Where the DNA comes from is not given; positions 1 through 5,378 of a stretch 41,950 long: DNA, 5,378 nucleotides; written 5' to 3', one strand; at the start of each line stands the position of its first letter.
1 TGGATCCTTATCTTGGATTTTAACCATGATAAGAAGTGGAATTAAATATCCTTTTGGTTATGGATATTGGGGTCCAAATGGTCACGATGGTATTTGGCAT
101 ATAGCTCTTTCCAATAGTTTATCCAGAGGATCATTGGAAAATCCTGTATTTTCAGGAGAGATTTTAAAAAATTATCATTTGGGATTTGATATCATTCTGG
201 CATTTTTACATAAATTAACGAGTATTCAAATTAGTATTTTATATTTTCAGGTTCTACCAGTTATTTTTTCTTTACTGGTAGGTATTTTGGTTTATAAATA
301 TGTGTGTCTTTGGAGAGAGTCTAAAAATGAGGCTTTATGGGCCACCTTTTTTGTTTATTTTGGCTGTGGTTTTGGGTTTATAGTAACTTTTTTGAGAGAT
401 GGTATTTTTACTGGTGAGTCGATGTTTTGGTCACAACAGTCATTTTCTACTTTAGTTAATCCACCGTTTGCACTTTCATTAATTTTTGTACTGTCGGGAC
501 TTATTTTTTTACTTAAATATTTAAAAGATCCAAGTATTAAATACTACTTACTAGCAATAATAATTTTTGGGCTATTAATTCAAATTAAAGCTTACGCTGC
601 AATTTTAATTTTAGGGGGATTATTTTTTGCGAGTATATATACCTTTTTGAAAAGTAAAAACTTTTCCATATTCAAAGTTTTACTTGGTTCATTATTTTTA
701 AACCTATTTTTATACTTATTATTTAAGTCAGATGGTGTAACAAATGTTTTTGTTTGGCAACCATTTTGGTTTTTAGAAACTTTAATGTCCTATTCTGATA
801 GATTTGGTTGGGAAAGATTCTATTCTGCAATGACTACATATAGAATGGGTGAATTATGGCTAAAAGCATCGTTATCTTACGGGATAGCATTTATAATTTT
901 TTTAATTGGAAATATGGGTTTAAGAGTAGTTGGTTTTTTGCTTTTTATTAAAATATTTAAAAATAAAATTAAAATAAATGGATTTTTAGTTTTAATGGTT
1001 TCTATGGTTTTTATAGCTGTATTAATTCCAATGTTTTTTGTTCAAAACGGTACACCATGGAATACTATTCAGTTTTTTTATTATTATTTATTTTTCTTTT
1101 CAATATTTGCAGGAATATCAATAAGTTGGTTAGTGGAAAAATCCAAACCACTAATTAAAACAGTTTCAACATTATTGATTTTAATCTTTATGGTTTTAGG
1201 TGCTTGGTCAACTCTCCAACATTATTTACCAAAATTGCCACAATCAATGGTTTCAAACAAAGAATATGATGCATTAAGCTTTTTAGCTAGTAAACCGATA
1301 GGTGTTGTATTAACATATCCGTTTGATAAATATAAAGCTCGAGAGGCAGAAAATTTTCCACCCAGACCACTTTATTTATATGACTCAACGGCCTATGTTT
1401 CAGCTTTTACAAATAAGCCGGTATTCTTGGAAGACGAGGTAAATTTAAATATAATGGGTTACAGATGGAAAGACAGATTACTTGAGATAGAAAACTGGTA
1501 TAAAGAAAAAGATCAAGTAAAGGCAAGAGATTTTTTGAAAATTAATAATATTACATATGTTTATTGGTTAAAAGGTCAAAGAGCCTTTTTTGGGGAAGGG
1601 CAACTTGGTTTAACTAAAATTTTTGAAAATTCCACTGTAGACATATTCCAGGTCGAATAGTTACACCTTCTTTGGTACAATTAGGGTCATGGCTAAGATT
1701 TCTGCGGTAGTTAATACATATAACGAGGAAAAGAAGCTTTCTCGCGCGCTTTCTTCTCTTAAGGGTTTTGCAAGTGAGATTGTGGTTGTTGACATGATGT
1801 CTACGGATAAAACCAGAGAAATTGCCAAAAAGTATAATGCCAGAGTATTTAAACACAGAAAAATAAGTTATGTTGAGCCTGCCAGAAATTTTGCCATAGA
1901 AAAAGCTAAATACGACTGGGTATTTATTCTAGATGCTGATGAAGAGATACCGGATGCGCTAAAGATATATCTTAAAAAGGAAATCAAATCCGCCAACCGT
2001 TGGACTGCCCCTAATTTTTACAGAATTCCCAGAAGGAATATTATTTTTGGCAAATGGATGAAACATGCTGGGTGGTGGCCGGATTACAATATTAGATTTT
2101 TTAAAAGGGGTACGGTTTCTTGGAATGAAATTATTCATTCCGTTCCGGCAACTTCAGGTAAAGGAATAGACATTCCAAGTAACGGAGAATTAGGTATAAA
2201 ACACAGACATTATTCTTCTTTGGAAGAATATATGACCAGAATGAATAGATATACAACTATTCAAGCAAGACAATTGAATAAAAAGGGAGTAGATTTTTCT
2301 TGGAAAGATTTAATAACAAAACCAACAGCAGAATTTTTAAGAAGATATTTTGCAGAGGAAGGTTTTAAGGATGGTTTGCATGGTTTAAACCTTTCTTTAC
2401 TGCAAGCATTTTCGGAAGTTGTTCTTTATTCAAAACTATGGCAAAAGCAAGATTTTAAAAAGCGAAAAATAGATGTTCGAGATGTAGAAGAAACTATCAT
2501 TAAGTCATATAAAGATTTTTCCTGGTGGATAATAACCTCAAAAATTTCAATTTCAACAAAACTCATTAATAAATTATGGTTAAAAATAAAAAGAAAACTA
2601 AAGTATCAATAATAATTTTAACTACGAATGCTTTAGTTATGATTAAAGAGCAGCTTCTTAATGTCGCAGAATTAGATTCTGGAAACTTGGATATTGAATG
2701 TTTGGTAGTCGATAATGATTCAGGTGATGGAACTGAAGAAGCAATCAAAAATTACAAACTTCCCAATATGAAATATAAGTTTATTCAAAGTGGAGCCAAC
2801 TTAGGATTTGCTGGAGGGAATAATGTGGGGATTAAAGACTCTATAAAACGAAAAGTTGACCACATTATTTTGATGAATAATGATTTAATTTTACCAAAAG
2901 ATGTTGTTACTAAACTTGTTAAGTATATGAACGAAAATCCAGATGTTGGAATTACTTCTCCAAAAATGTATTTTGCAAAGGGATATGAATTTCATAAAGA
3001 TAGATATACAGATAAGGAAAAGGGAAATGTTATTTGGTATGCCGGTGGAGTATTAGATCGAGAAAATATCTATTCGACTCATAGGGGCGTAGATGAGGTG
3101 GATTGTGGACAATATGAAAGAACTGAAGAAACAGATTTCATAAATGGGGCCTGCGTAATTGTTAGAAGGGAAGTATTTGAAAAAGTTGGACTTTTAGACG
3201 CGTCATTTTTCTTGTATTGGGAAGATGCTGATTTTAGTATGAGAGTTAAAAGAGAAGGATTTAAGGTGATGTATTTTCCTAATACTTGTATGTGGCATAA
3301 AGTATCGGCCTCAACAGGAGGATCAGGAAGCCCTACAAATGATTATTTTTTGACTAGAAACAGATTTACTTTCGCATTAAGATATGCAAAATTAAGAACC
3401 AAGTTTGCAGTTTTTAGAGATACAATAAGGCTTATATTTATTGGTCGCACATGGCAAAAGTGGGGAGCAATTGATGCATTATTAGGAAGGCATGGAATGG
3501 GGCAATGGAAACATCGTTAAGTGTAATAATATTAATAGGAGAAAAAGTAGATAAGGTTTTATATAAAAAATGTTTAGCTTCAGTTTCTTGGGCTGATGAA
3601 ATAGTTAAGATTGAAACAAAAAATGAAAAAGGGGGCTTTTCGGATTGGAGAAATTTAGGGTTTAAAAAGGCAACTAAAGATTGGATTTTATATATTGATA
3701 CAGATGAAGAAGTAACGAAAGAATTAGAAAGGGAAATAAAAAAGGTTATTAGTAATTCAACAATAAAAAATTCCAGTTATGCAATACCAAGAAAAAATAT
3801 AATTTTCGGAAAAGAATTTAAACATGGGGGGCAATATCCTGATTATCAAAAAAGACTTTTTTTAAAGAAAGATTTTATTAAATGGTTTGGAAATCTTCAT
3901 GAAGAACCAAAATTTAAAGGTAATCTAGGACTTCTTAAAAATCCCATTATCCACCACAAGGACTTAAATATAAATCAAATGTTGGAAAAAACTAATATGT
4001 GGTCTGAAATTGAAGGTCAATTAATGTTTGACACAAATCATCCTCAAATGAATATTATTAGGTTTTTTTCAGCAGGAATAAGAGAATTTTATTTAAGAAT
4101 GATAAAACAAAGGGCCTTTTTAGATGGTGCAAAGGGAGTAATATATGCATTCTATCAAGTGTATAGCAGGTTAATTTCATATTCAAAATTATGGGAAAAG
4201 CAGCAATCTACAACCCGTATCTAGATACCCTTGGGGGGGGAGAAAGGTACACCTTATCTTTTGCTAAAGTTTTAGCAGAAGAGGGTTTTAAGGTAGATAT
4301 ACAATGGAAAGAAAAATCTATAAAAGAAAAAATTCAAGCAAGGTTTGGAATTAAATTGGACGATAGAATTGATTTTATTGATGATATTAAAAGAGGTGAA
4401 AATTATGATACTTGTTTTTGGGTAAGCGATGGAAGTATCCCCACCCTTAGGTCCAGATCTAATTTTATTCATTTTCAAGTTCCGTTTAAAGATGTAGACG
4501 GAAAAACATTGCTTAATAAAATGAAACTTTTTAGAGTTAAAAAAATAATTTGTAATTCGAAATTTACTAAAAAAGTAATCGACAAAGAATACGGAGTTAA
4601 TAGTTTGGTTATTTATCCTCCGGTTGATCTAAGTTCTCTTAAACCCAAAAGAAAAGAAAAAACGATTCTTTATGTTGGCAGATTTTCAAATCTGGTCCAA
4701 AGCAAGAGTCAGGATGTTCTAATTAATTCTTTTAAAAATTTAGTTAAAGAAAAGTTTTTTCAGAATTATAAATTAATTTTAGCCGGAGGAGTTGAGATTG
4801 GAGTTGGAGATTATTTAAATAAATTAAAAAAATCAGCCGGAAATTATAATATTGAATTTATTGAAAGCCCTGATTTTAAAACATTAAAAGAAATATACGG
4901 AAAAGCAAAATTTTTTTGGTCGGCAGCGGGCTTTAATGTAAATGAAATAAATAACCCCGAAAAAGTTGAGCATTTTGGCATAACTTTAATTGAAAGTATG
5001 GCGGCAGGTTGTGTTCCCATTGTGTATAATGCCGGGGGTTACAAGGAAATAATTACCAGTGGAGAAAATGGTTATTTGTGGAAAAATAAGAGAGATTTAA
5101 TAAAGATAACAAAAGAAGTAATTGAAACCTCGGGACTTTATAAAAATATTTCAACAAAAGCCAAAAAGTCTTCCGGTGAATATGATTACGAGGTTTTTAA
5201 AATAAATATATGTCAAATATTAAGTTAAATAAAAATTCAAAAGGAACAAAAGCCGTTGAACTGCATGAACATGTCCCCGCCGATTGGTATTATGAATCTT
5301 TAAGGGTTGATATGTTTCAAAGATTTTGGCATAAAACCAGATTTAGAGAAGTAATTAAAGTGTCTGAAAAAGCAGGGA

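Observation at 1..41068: Thirteen GT-C-like membrane proteins in one locus with no recognisable initiation, flipping or polymerisation genes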

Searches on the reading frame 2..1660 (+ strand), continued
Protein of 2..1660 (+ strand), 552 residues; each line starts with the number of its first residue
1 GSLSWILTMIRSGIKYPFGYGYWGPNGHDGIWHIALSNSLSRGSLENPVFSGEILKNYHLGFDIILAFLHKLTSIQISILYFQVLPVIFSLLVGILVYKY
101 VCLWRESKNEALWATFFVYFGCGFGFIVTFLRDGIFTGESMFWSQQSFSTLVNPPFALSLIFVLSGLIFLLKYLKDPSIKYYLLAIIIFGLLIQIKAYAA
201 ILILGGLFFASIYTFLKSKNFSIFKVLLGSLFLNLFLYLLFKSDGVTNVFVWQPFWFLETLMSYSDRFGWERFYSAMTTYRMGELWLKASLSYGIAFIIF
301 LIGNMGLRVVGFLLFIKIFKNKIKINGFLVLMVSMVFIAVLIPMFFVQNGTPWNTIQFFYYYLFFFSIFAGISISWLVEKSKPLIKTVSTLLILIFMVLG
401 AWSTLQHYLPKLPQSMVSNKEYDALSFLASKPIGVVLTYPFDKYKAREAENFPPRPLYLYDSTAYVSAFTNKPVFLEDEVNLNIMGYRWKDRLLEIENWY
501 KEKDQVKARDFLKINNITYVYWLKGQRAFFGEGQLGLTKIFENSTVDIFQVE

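Call 76: search_protein_families(library=ncbifam, proteins=[L004:1456-2166:+, L004:6196-6945:+, L005:13665-14417:+, L004:8538-10004:+, L004:246-1424:-], max_evalue=0.00001)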
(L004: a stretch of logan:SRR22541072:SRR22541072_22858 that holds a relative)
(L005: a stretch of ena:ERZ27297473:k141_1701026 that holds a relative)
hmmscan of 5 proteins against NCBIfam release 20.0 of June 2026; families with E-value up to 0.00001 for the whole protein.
L004:1456-2166:+ (236 aa): 20 families
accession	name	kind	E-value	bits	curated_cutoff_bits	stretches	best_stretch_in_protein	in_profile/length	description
NF007986.1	PRK10714.1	equivalog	5.1e-21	75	529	1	5-221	4-216/316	undecaprenyl-phosphate 4-deoxy-4-formamido-L-arabinose transferase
NF047588.1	GlcsyltransPgfSStrep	equivalog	2.5e-17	63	500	1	8-176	2-171/308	glycosyltransferase PgfS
TIGR03937.1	PgaC_IcaA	equivalog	5.5e-17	61.8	422.3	1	5-130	43-167/407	poly-beta-1,6-N-acetyl-D-glucosamine synthase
TIGR04182.1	glyco_TIGR04182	equivalog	5.7e-17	62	325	1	9-219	2-205/293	S-layer glycoprotein N-glycosyltransferase AglJ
NF058614.1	PPMAGASynPpgS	equivalog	2e-16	60.1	370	1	11-207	4-202/226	polyprenyl-phospho-N-acetylgalactosaminyl synthase PpgS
NF047683.1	TeichurnBiosyTuaG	equivalog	1.4e-15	57.7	400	1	7-114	6-111/252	teichuronic acid biosynthesis protein TuaG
NF041391.1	DPhHxTase_Halo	equivalog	2.9e-14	52.6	375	1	15-208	3-186/213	dolichyl-phosphate hexose transferase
NF007482.0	PRK10073.1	equivalog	1.7e-12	47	423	1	7-103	6-99/334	glycosyltransferase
TIGR04283.1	glyco_like_mftF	equivalog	2.7e-11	43.5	182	1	9-129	1-110/221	TIGR04283 family arsenosugar biosynthesis glycosyltransferase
NF038302.1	EPS_HpsE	equivalog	4.6e-11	42.3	300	1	9-104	3-101/307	hormogonium polysaccharide biosynthesis glycosyltransferase HpsE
NF041875.1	EPS_EpsD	equivalog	1.1e-10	41.4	370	1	9-125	1-115/325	exopolysaccharide biosynthesis glycosyltransferase EpsD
NF053739.1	GlytfEpsEBac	equivalog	2.5e-10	39.8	450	1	8-114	2-110/265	glycosyltransferase EpsE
NF050050.1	ProtGlycPglI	equivalog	2.6e-10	40.2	500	1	7-119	2-113/306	GalNAc(5)-diNAcBac-PP-undecaprenol beta-1,3-glucosyltransferase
TIGR03965.1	mycofact_glyco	equivalog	1.9e-09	37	280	1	6-99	73-164/467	mycofactocin biosynthesis glycosyltransferase MftF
NF010496.0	PRK13915.1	equivalog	1.2e-08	34.4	262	1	7-101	31-128/307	glucosyl-3-phosphoglycerate synthase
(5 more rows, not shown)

L004:6196-6945:+ (249 aa): 17 families
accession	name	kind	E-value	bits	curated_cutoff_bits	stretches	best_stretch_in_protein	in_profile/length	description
NF047588.1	GlcsyltransPgfSStrep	equivalog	1.3e-18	67.3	500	1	6-172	3-168/308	glycosyltransferase PgfS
NF041875.1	EPS_EpsD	equivalog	1.5e-16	60.7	370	1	6-123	1-115/325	exopolysaccharide biosynthesis glycosyltransferase EpsD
NF041391.1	DPhHxTase_Halo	equivalog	1e-15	57.3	375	1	13-240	4-209/213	dolichyl-phosphate hexose transferase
NF007986.1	PRK10714.1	equivalog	1.6e-15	56.9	529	1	6-136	8-137/316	undecaprenyl-phosphate 4-deoxy-4-formamido-L-arabinose transferase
NF007482.0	PRK10073.1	equivalog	5.1e-15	55.3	423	1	5-120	7-118/334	glycosyltransferase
TIGR03937.1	PgaC_IcaA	equivalog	9.4e-14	51.2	422.3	1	6-142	47-181/407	poly-beta-1,6-N-acetyl-D-glucosamine synthase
NF038302.1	EPS_HpsE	equivalog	2.3e-13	49.8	300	1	6-109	3-108/307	hormogonium polysaccharide biosynthesis glycosyltransferase HpsE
TIGR04182.1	glyco_TIGR04182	equivalog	7.9e-13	48.4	325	1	7-237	3-215/293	S-layer glycoprotein N-glycosyltransferase AglJ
TIGR04283.1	glyco_like_mftF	equivalog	1.4e-12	47.7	182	1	6-120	1-105/221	TIGR04283 family arsenosugar biosynthesis glycosyltransferase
NF010496.0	PRK13915.1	equivalog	4.6e-11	42.4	262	1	6-118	33-149/307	glucosyl-3-phosphoglycerate synthase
NF047683.1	TeichurnBiosyTuaG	equivalog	5.1e-11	42.7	400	1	5-119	7-118/252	teichuronic acid biosynthesis protein TuaG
NF050050.1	ProtGlycPglI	equivalog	4.2e-09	36.2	500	1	5-110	3-106/306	GalNAc(5)-diNAcBac-PP-undecaprenol beta-1,3-glucosyltransferase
NF058614.1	PPMAGASynPpgS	equivalog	7.7e-09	35.3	370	1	8-169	4-163/226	polyprenyl-phospho-N-acetylgalactosaminyl synthase PpgS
TIGR03965.1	mycofact_glyco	equivalog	3.6e-08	32.7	280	1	7-115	77-182/467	mycofactocin biosynthesis glycosyltransferase MftF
NF053739.1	GlytfEpsEBac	equivalog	5.8e-08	32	450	1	17-120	10-116/265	glycosyltransferase EpsE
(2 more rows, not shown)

L005:13665-14417:+ (250 aa): 5 families
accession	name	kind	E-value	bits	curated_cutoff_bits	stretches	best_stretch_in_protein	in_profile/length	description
TIGR04283.1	glyco_like_mftF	equivalog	1.1e-13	51.3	182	1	2-101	1-102/221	TIGR04283 family arsenosugar biosynthesis glycosyltransferase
TIGR04195.1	S_glycosyl_SunS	equivalog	7.4e-13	48.1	350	1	2-150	59-204/421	SunS family peptide S-glycosyltransferase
NF007482.0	PRK10073.1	equivalog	8.5e-10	38.1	423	1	2-91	8-105/334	glycosyltransferase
NF041875.1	EPS_EpsD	equivalog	3.5e-06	26.6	370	1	3-88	2-96/325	exopolysaccharide biosynthesis glycosyltransferase EpsD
NF047588.1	GlcsyltransPgfSStrep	equivalog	5.2e-06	25.9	500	1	11-70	19-76/308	glycosyltransferase PgfS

L004:8538-10004:+ (488 aa): 3 families
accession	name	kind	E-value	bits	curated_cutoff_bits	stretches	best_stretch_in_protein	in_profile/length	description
NF007773.0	PRK10459.1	equivalog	1.1e-34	120.3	273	1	10-464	3-464/492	MOP flippase family protein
NF047674.1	TeichurnBiosyTuaB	equivalog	1.1e-25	90.7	580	1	9-444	3-441/469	teichuronic acid biosynthesis protein TuaB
NF058658.1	Oglyco_Wzx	exception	2.2e-24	86.3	720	1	8-456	4-448/478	O-glycosylation flippase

L004:246-1424:- (392 aa): 1 family
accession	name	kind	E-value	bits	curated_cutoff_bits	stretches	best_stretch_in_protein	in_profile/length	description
NF046093.1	AZOBR_p60025_fam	subfamily_domain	3.2e-08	33.1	150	1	48-209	52-210/232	AZOBR_p60025 family cell surface glycopolymer formation protein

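Call 77: search_solved_structures(query=A2, max_evalue=10, show_alignments=3)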
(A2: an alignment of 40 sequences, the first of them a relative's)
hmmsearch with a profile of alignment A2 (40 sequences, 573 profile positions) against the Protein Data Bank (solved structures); distinct sequences matched with E-value up to 10: 0.

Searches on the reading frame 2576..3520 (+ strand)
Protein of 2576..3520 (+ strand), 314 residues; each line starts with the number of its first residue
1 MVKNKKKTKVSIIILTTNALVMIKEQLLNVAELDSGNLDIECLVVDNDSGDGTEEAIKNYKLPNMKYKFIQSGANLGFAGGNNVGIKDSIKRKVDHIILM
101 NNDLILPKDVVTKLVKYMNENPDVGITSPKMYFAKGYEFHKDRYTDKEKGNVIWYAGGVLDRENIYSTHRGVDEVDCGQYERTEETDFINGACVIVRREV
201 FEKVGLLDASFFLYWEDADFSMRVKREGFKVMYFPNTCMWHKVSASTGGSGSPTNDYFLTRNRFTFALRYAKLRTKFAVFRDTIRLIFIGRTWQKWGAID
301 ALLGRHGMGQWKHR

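Call 5: search_protein_families(library=pfam, proteins=[window:2576-3520:+], max_evalue=0.01)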
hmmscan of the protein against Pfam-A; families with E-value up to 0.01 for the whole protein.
window:2576-3520:+ (314 aa): 5 families
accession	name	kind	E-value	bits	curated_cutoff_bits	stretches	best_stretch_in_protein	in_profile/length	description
PF00535.33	Glycos_transf_2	-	3e-18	66.7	23.3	1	11-204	1-167/168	Glycosyl transferase family 2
PF13641.12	Glyco_tranf_2_3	-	4.2e-12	47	27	1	10-242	3-212/230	Glycosyltransferase like family 2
PF13632.12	Glyco_trans_2_3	-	8.9e-11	42.4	27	1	164-246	42-128/198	Glycosyl transferase family group 2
PF13506.12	Glyco_transf_21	-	2.5e-06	27.5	21.7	1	182-245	95-158/174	Glycosyl transferase family 21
PF10111.15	Glyco_tranf_2_2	-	0.0011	18.9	27.3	1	21-226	13-201/276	Glycosyltransferase like family 2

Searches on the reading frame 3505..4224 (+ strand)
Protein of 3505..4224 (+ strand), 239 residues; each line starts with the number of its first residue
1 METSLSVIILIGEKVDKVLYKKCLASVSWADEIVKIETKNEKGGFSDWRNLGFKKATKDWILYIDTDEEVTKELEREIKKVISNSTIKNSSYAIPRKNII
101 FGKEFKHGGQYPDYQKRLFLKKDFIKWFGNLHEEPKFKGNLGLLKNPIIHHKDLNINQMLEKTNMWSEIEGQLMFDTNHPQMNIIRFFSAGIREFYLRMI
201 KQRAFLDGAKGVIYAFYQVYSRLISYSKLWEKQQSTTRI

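Call 5: search_protein_families(library=pfam, proteins=[window:3505-4224:+], max_evalue=0.01)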
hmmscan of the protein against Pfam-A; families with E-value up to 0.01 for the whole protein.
window:3505-4224:+ (239 aa): 2 families
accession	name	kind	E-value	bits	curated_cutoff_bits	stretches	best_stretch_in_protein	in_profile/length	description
PF00535.33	Glycos_transf_2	-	1e-06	29.3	23.3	1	30-84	51-106/168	Glycosyl transferase family 2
PF10111.15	Glyco_tranf_2_2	-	0.0075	16.2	27.3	0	44-88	66-112/276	Glycosyltransferase like family 2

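Call 61: search_protein_families(library=ncbifam, proteins=[window:3505-4224:+], max_evalue=0.00001)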
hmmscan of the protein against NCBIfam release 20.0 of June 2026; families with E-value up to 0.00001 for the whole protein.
window:3505-4224:+ (239 aa): 0 families

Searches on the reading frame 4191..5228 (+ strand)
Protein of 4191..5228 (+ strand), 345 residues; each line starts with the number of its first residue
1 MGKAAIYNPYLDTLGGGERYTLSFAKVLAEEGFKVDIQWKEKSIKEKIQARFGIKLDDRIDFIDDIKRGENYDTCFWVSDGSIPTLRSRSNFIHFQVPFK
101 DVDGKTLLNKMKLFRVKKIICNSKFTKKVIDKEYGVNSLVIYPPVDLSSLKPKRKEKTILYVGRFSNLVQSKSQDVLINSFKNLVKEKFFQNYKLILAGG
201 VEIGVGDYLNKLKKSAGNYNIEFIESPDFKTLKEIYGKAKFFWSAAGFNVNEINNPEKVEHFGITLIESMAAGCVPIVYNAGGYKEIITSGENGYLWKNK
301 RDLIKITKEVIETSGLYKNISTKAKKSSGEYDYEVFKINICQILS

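Call 6: search_protein_families(library=pfam, proteins=[window:4191-5228:+], max_evalue=0.01)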
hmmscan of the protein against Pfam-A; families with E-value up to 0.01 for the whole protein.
window:4191-5228:+ (345 aa): 3 families
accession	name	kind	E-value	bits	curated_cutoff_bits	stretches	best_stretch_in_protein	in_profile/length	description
PF00534.26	Glycos_transf_1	-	5.7e-24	85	26.4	1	151-326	10-171/172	Glycosyl transferases group 1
PF13692.12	Glyco_trans_1_4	-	2.7e-15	57.3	27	1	156-304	1-133/142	Glycosyl transferases group 1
PF13439.12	Glyco_transf_4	-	2.6e-07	31.3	28.5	1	108-148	127-169/170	Glycosyltransferase Family 4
